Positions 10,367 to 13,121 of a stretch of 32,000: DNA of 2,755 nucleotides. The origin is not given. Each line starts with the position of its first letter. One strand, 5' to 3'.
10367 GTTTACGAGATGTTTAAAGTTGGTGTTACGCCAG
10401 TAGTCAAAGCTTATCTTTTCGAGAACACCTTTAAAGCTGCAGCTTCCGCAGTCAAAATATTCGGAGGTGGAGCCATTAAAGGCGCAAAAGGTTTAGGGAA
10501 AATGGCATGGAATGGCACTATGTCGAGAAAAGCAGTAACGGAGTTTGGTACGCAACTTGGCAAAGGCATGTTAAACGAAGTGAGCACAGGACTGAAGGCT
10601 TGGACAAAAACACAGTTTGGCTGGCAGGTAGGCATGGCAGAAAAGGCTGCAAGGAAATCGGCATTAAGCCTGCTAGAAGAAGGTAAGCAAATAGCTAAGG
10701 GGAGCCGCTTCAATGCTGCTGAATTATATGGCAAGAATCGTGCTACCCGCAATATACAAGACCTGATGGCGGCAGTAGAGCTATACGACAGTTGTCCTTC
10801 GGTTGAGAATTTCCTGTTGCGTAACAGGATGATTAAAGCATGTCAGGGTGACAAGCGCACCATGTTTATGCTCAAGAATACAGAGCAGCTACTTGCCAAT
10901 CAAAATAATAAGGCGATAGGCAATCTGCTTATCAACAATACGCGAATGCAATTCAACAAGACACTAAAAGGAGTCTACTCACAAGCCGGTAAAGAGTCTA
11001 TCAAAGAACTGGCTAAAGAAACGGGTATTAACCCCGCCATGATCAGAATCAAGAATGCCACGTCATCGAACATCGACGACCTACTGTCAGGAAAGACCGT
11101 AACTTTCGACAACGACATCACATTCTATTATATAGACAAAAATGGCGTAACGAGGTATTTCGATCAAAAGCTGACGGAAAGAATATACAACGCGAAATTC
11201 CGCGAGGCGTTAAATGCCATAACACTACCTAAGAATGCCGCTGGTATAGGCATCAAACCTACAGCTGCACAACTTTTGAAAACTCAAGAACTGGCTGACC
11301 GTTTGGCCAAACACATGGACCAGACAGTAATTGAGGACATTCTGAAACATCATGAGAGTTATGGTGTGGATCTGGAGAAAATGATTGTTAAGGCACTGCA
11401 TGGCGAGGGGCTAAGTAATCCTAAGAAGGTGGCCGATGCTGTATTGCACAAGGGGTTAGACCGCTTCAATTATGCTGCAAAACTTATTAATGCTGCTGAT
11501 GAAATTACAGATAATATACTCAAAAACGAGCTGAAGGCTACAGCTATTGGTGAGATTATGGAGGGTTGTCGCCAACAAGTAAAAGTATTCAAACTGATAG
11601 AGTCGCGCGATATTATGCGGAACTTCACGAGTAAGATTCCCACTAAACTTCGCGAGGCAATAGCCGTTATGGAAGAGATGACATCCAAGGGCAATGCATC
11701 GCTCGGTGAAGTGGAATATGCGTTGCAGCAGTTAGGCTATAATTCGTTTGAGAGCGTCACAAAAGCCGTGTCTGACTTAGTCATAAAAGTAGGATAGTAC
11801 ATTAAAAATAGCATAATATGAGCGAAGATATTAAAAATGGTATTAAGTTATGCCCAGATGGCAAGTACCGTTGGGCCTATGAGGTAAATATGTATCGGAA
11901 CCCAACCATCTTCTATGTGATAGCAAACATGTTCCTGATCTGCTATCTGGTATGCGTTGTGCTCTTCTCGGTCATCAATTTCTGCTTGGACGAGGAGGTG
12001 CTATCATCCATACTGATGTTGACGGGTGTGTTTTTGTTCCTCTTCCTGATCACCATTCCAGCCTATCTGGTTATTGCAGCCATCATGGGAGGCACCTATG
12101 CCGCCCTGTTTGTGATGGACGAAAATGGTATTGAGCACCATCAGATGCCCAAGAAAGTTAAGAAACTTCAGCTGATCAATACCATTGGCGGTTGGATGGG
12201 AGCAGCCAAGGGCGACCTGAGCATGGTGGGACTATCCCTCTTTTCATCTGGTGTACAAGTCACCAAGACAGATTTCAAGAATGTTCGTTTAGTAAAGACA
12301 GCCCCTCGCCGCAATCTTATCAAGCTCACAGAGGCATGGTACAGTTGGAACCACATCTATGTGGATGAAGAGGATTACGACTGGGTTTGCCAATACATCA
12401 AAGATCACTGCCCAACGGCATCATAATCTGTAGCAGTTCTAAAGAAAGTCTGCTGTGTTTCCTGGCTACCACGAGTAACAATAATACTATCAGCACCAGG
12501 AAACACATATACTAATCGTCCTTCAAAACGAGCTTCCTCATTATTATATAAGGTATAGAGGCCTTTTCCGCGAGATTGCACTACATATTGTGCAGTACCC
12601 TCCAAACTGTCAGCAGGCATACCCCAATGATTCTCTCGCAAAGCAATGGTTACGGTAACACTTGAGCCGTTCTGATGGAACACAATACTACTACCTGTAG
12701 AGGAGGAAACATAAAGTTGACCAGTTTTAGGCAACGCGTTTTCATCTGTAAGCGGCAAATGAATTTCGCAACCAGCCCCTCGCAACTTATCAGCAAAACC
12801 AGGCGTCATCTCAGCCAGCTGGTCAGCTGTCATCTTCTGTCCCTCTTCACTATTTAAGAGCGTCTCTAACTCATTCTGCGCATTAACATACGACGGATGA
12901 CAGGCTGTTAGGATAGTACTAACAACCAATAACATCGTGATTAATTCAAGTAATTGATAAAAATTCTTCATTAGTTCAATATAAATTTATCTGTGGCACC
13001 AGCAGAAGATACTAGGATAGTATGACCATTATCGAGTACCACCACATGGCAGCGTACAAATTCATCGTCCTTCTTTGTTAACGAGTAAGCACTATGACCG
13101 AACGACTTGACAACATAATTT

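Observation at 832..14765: Three-operon locus that uses the same five part-types twice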

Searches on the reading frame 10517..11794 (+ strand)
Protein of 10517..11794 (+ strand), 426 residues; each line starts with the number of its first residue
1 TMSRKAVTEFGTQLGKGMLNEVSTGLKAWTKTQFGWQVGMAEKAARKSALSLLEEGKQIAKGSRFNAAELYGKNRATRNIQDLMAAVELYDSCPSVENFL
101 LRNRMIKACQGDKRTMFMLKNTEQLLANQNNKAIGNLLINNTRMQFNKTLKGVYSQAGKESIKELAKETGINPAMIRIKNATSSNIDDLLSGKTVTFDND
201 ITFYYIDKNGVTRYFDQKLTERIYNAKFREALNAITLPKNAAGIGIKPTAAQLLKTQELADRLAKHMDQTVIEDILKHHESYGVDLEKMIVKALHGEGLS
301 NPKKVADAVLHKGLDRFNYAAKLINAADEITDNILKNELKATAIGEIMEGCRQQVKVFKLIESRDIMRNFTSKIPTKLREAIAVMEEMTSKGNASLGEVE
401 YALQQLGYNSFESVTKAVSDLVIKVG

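Call 47: predict_structure(alignment_id=A3)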
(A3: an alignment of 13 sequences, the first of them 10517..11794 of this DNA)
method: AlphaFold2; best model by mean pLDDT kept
length: 426 residues; sequences in the alignment: 13
mean_pLDDT: 80.0   pTM: 0.78
mean pLDDT of the five models: 80.0, 78.0, 77.5, 77.4, 76.8
residues with pLDDT >= 90: 173; 70-90: 160; 50-70: 44; < 50: 49
segments of 3 or more residues with pLDDT < 50: 1-23, 240-264
pLDDT, mean of each block of 10 residues (from residue 1): 40 41 52 70 91 89 85 91 92 88 89 88 62 72 91 89 94 89 74 81 87 84 86 70 38 39 53 60 82 87 92 90 92 90 92 92 86 92 93 89 95 95 91
secondary structure, 60 per line:
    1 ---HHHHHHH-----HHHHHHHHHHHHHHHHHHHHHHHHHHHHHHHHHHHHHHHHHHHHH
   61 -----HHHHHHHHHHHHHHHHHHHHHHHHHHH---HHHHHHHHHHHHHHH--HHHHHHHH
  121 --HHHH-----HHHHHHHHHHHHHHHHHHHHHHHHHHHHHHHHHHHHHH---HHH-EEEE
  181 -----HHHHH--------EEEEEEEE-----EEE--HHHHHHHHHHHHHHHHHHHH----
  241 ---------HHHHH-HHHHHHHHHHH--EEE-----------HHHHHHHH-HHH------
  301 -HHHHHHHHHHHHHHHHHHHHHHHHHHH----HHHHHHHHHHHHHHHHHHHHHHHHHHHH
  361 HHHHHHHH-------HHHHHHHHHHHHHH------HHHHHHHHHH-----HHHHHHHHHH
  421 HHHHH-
elements in order: H4-10 H16-60 H66-92 H96-110 H113-120 H123-126 H132-169 E177-180 H186-190 E199-206 E212-214 H217-236 H250-254 H256-266 E269-271 H283-290 H302-328 H333-368 H376-389 H396-405 H411-425
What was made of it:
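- The model places it on a strand-helix-strand hairpin with a further strand carrying the conserved DQ[ST] (call 47).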

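Call 49: fold_search(model_id=the predicted structure, library=pdb)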
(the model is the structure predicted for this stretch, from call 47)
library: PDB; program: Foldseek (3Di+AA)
matches with E <= 10: 295; with E <= 0.001: 0
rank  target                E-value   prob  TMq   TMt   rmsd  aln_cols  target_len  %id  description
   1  8ga7                  9.3e-02  0.20  0.14  0.12  27.1       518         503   13  Geometrically programmable nanomaterial construction using regularized protein building blocks (released 2024-03-13)
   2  9dze_A                1.2e-01  0.25  0.15  0.17  24.3       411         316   12  Computationally Designed Bifaceted Protein Nanomaterial pD5-14 (released 2024-10-30)
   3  9mg8_B                1.3e-01  0.16  0.13  0.15  26.3       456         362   13  Crystal Structure of b-iTHR-110 (released 2025-12-17)
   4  8v3b_a                1.6e-01  0.20  0.16  0.16  24.4       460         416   16  Computational Designed Nanocage O43_129_+4 (released 2024-03-13)
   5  5k7v_A                1.8e-01  0.44  0.17  0.22  20.4       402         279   10  Computational Design of Self-Assembling Cyclic Protein Homooligomers (released 2017-04-12)
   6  6x2l_A                2.3e-01  0.07  0.10  0.10  23.6       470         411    9  hEAAT3-IFS-Na (released 2021-03-17)
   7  8ug7_A                3.6e-01  0.13  0.15  0.15  26.1       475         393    9  Mus musculus Otopetrin 2 (mOTOP2) in pH 8.0 (released 2024-08-21)
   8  5h7c_C                3.6e-01  0.11  0.13  0.13  29.0       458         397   13  Crystal structure of a repeat protein with two Protein A-DHR14 repeat modules (released 2017-06-28)
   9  5xbk_A                4.8e-01  0.12  0.13  0.15  21.3       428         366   10  Crystal structure of human Importin4 (released 2018-02-14)
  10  6s3q_A                5.0e-01  0.05  0.10  0.10  23.7       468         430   10  Structure of human excitatory amino acid transporter 3 (EAAT3) in complex with TFB-TBOA (released 2020-07-08)
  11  4jr9_A                5.4e-01  0.09  0.13  0.14  22.1       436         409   12  Crystal structure of nitrate/nitrite exchanger NarK (released 2013-05-15)
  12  9dze_a                6.7e-01  0.15  0.14  0.20  23.5       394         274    9  Computationally Designed Bifaceted Protein Nanomaterial pD5-14 (released 2024-10-30)
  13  6nf6_A                7.0e-01  0.08  0.13  0.13  25.5       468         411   10  Structure of chicken Otop3 in nanodiscs (released 2019-06-05)
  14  8qah_B                7.3e-01  0.10  0.13  0.13  20.9       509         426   12  X-ray crystal structure of a de novo designed single-chain parallel coiled-coil alpha-helical barrel with 8 inner heli (released 2024-07-03)
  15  5xah_C                7.3e-01  0.08  0.12  0.13  21.4       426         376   10  Crystal structure of human Importin4 (released 2018-02-14)
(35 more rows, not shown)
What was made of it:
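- There is weak, non-significant structural resemblance to alpha-pore-forming toxins AhlB and SmhB (call 49, E about 1.5-2).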

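Call 62: fold_search(model_id=the predicted structure, library=viral)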
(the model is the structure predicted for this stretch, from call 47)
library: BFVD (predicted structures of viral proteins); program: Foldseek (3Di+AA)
matches with E <= 10: 231; with E <= 0.001: 0
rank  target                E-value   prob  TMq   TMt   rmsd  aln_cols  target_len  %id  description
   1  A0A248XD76            4.5e-02  0.25  0.14  0.05  42.1       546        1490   11  Putative tail tape measure protein [Klebsiella phage YMC16/01/N133_KPN_BP]
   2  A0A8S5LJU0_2          9.7e-02  0.21  0.14  0.08  37.8       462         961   12  Chromosome segregation ATPase [Siphoviridae sp. ct3o911]
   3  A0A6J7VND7            1.4e-01  0.10  0.10  0.08  34.1       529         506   10  Uncharacterized protein [uncultured Caudovirales phage]
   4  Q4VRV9                3.4e-01  0.10  0.13  0.11  21.0       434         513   12  Putative glycoprotein [Cyprinid herpesvirus 3]
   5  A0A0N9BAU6            3.5e-01  0.15  0.16  0.09  26.3       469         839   12  Minor tail protein [Lactococcus phage GE1]
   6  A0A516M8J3            3.7e-01  0.09  0.11  0.07  46.4       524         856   10  (no name in the UniProt tables at hand)
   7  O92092                4.4e-01  0.13  0.12  0.11  26.0       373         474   10  PR78 [Rat cytomegalovirus (strain Maastricht)]
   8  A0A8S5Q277            4.8e-01  0.08  0.12  0.07  34.5       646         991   10  Uncharacterized protein [Siphoviridae sp. ctLqe90]
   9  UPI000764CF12         4.8e-01  0.07  0.09  0.06  54.4       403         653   12  (no name look-up for this kind of identifier)
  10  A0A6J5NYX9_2          5.6e-01  0.13  0.13  0.07  44.5       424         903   13  Tape measure protein [uncultured Caudovirales phage]
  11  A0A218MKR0            5.6e-01  0.07  0.10  0.06  60.1       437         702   15  Putative recombination nuclease [uncultured virus]
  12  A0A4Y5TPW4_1          5.9e-01  0.10  0.12  0.05  29.3       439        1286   11  (no name in the UniProt tables at hand)
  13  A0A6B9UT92            6.7e-01  0.06  0.11  0.10  26.9       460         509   12  (no name in the UniProt tables at hand)
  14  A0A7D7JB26            7.2e-01  0.05  0.10  0.06  44.8       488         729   13  Uncharacterized protein [Vibrio phage phiV141]
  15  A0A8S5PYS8            7.5e-01  0.09  0.11  0.06  38.4       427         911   11  Tail fiber protein [Podoviridae sp. ctIlO27]
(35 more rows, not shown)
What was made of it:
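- Tried and rejected: The C-terminal model found nothing in PDB or BFVD (calls 49, 62).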

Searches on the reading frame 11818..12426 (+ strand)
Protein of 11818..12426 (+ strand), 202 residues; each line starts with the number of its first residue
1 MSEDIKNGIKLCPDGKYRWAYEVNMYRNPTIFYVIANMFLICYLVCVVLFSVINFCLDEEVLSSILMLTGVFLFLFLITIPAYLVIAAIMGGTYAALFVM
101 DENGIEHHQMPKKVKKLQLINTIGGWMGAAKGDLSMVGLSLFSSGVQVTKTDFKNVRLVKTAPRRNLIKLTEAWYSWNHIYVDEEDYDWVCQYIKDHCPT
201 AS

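Call 4: search_protein_families(library=pfam, proteins=[window:11818-12426:+], max_evalue=0.1)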
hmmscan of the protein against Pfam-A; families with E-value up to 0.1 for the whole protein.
window:11818-12426:+ (202 aa): 1 family
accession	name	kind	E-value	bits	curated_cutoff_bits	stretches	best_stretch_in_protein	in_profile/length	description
PF00951.23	Arteri_Gl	-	0.086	13.1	24.9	0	39-105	61-132/179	Arterivirus GL envelope glycoprotein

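Call 5: search_protein_families(library=ncbifam, proteins=[window:11818-12426:+], max_evalue=0.1)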
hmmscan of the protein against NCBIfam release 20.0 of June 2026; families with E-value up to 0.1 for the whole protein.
window:11818-12426:+ (202 aa): 0 families

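Call 14: search_protein_families(library=padloc, proteins=[window:11818-12426:+], max_evalue=0.1)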
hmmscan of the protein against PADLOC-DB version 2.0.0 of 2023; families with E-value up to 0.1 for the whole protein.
window:11818-12426:+ (202 aa): 0 families

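Call 34: search_protein_families(library=phrogs, proteins=[window:11818-12426:+], max_evalue=0.01)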
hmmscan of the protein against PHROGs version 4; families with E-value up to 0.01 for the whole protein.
window:11818-12426:+ (202 aa): 0 families

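Call 76: find_homologous_proteins(query=A6, max_evalue=0.00001)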
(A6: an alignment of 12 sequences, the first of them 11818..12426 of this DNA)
Query A6 (12 sequences) (202 aa, profile of the alignment): 690 proteins with E <= 0.00001 among 5258 candidates; the best 120 are listed.
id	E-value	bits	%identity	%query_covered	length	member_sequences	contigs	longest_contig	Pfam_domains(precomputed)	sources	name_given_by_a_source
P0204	5.4e-96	338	33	96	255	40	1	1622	PF13240.12,PF12773.14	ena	-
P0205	4.6e-94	332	31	96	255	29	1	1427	PF13240.12,PF12773.14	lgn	-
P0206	1.9e-93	330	30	96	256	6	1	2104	PF13240.12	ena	-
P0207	4.4e-93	329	31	96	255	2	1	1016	PF13240.12,PF12773.14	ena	-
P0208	5.4e-93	329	32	96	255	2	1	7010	PF13240.12,PF12773.14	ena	-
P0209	5.9e-93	329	31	96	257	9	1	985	PF13240.12,PF12773.14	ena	-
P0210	9.3e-93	328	32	96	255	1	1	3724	PF13240.12,PF12773.14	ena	-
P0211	1.4e-92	327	31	96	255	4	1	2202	PF13240.12,PF12773.14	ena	-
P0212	1.7e-92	327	29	96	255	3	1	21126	PF13240.12,PF12773.14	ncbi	-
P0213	2.4e-92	327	31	96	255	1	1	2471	PF13240.12,PF12773.14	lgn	-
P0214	3.0e-92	326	30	97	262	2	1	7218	PF13240.12,PF12773.14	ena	-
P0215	3.0e-92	326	31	96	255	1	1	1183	PF13240.12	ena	-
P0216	4.7e-92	326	31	96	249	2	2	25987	PF13240.12,PF12773.14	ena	-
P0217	2.0e-91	324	39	98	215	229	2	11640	-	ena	-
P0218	3.4e-91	323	39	98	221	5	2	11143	-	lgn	-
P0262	1.3e-79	285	31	95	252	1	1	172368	PF13240.12,PF12773.14,PF13248.12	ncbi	-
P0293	3.6e-76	274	41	99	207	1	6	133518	-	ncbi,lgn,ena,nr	ncbi:MAG: hypothetical protein J6X81_01285 [Muribaculaceae bacterium]|nr:hypothetical protein [Murib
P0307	4.7e-75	270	28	96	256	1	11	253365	PF13240.12,PF12773.14,PF13248.12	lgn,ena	-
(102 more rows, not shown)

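Call 77: find_encoding_contigs(protein=P0307, flank=7000, max_places=1)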
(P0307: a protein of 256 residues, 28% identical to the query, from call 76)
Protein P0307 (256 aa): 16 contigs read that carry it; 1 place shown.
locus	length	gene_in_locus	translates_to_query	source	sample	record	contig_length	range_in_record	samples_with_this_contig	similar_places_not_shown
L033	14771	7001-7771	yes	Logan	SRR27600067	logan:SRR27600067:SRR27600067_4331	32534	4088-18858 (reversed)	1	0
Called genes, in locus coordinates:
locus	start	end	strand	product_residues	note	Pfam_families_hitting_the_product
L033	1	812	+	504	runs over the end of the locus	PF01654:Cyt_bd_oxida_I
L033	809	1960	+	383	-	PF02322:Cyt_bd_oxida_II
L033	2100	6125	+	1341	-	-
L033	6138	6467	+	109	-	PF12773:DZR (weak), PF13240:Zn_Ribbon_1, PF13248:Zn_ribbon_3 (weak)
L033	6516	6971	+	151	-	-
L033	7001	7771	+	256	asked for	PF12773:DZR (weak), PF13240:Zn_Ribbon_1, PF13248:Zn_ribbon_3 (weak)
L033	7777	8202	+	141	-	-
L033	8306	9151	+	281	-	PF03372:Exo_endo_phos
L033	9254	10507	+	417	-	PF00144:Beta-lactamase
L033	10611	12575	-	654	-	PF12831:FAD_oxidored, PF25275:Golvesin_C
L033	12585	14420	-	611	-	PF14322:SusD-like_3, PF07980:SusD_RagB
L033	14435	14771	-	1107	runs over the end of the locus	PF13620:CarboxypepD_reg, PF13715:CarbopepD_reg_2, PF07715:Plug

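Call 78: find_encoding_contigs(protein=P0293, flank=7000, max_places=1)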
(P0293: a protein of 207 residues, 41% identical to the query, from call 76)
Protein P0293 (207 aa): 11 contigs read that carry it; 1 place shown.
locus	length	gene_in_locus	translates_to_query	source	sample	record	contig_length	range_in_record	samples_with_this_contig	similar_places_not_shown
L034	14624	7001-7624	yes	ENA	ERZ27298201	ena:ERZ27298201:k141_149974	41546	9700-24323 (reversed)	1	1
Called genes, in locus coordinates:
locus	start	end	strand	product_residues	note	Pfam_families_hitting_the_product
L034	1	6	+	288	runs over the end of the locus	PF17127:DUF5106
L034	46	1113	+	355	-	PF03054:tRNA_Me_trans, PF20259:tRNA_Me_trans_M, PF20258:tRNA_Me_trans_C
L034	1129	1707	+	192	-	PF02577:BFN_dom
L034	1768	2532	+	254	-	PF00106:adh_short, PF01370:Epimerase (weak), PF08659:KR, PF13561:adh_short_C2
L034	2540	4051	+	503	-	PF00501:AMP-binding, PF13193:AMP-binding_C (weak)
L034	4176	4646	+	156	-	PF12773:DZR (faint)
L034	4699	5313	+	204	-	-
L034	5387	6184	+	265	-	-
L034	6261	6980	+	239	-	-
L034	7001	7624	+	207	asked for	-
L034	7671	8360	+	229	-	-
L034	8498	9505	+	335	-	PF19085:Choline_bind_2 (weak)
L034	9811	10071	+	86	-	-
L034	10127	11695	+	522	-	PF14262:Cthe_2159 (faint)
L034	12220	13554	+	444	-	PF03825:Nuc_H_symport, PF12832:MFS_1_like, PF07690:MFS_1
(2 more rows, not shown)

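Call 79: find_encoding_contigs(protein=P0262, flank=7000, max_places=1)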
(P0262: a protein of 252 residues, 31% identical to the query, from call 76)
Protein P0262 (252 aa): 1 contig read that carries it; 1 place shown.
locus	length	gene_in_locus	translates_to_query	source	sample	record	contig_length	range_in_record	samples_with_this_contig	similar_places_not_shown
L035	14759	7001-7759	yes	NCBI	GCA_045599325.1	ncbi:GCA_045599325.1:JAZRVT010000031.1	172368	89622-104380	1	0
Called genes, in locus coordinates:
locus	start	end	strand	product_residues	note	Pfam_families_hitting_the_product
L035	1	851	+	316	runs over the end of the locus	PF13593:SBF_like, PF01758:SBF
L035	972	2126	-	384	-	PF00144:Beta-lactamase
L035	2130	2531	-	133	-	-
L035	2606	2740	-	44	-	-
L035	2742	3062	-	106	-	PF04993:TfoX_N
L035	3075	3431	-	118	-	-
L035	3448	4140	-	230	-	PF02517:Rce1-like (weak)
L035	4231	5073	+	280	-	PF01040:UbiA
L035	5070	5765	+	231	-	PF01209:Ubie_methyltran, PF13489:Methyltransf_23, PF12847:Methyltransf_18 (weak), PF13847:Methyltransf_31, PF08241:Methyltransf_11, PF08242:Methyltransf_12, PF13649:Methyltransf_25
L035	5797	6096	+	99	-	PF07876:Dabb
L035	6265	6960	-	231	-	PF17032:Zn_ribbon_15 (faint), PF12773:DZR (weak), PF13240:Zn_Ribbon_1, PF13248:Zn_ribbon_3 (faint)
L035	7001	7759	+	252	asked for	PF12773:DZR (weak), PF13240:Zn_Ribbon_1, PF13248:Zn_ribbon_3 (weak)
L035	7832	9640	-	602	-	PF14322:SusD-like_3, PF07980:SusD_RagB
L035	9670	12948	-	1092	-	PF13620:CarboxypepD_reg, PF13715:CarbopepD_reg_2, PF07715:Plug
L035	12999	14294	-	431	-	PF07075:NamZ_N, PF20732:NamZ_C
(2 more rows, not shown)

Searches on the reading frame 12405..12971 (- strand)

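Call 4: search_protein_families(library=pfam, proteins=[window:12405-12971:-], max_evalue=0.1)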
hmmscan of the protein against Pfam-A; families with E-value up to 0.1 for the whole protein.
window:12405-12971:- (188 aa): 1 family
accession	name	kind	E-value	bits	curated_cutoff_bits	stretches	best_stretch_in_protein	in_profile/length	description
PF14607.12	GxDLY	-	0.033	14.4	27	1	72-141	26-97/146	N-terminus of Esterase_SGNH_hydro-type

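Call 5: search_protein_families(library=ncbifam, proteins=[window:12405-12971:-], max_evalue=0.1)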
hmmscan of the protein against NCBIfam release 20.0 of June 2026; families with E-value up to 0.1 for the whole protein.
window:12405-12971:- (188 aa): 0 families

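Call 14: search_protein_families(library=padloc, proteins=[window:12405-12971:-], max_evalue=0.1)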
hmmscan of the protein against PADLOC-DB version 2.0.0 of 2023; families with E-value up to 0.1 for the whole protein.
window:12405-12971:- (188 aa): 0 families

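Call 34: search_protein_families(library=phrogs, proteins=[window:12405-12971:-], max_evalue=0.01)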
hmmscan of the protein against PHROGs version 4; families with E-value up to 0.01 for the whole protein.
window:12405-12971:- (188 aa): 0 families
